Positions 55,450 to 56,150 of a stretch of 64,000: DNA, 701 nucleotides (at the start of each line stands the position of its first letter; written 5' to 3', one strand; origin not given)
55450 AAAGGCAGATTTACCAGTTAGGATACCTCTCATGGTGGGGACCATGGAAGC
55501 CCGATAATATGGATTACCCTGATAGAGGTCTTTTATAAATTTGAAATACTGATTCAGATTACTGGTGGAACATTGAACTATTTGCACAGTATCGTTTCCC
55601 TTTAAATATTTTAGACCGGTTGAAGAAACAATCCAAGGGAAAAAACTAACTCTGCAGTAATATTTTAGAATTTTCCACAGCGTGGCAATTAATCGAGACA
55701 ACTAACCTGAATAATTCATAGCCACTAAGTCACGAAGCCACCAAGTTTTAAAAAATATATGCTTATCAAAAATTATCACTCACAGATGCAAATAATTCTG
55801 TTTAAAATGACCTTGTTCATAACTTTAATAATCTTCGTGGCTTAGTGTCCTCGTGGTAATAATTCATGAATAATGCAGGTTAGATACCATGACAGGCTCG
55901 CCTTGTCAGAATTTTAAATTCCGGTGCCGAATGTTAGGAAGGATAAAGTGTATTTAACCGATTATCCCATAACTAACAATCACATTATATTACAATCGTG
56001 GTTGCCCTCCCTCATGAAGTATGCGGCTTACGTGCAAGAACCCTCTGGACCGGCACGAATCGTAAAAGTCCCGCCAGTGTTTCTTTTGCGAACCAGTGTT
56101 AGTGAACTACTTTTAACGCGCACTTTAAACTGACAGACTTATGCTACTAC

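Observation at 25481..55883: Second interspersed repeat family (~175 bp) whose same end always faces the start codon of an outward-transcribed gene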

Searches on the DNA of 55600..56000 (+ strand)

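Call 63: search_rna_families(source=window, start=55600, end=56000, threshold=evalue, max_evalue=1)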
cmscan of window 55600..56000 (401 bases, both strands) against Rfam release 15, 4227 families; matches with E-value up to 1: 4.
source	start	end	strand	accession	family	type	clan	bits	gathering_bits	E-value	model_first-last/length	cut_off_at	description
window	55768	55871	-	RF02711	TeloSII_ncR49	Gene; sRNA;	-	24.6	55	0.24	1-89/89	no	TeloSII non coding RNA 49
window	55713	55849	+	RF01490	rli51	Cis-reg;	-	19.8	48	0.55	1-121/121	no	Listeria snRNA rli51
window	55720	55909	-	RF01848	ACEA_U3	Gene; snRNA; snoRNA; CD-box;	CL00100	17.5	55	0.3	1-209/209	no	ACEA small nucleolar RNA U3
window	55760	55798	+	RF01833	astro_FSE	Cis-reg; frameshift_element;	-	14.3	70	0.41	1-55/55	no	ribosomal frameshift site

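Call 79: search_dna_similar(query=window:55702-55883:+, collection=plasmids, mode=distant, max_evalue=1, max_rows=12)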
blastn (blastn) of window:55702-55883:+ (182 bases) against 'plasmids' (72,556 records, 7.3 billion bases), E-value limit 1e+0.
Records with a match: 4; places in all: 4; records where one place covers at least 80% of the query: 0.
Best place of each record, by identity: 80-90% 4.
By first word of the organism name: Enterococcus 4.
By predicted mobility (MOB-suite, as given by PLSDB): non-mobilizable 4.
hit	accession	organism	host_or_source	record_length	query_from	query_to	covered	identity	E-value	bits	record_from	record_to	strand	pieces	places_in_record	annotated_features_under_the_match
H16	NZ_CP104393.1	Enterococcus raffinosus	fermented food (Meju)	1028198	39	87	27%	80.8%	1e-1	44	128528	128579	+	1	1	record has no annotation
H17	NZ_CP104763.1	Enterococcus raffinosus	-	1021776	39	87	27%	80.8%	1e-1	44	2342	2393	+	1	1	record has no annotation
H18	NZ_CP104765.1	Enterococcus raffinosus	Homo sapiens,urine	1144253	39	87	27%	80.8%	1e-1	44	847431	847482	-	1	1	record has no annotation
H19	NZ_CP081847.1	Enterococcus raffinosus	Homo sapiens,feces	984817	49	87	21%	85.0%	1e-1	43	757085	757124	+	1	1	TIGR03943 family protein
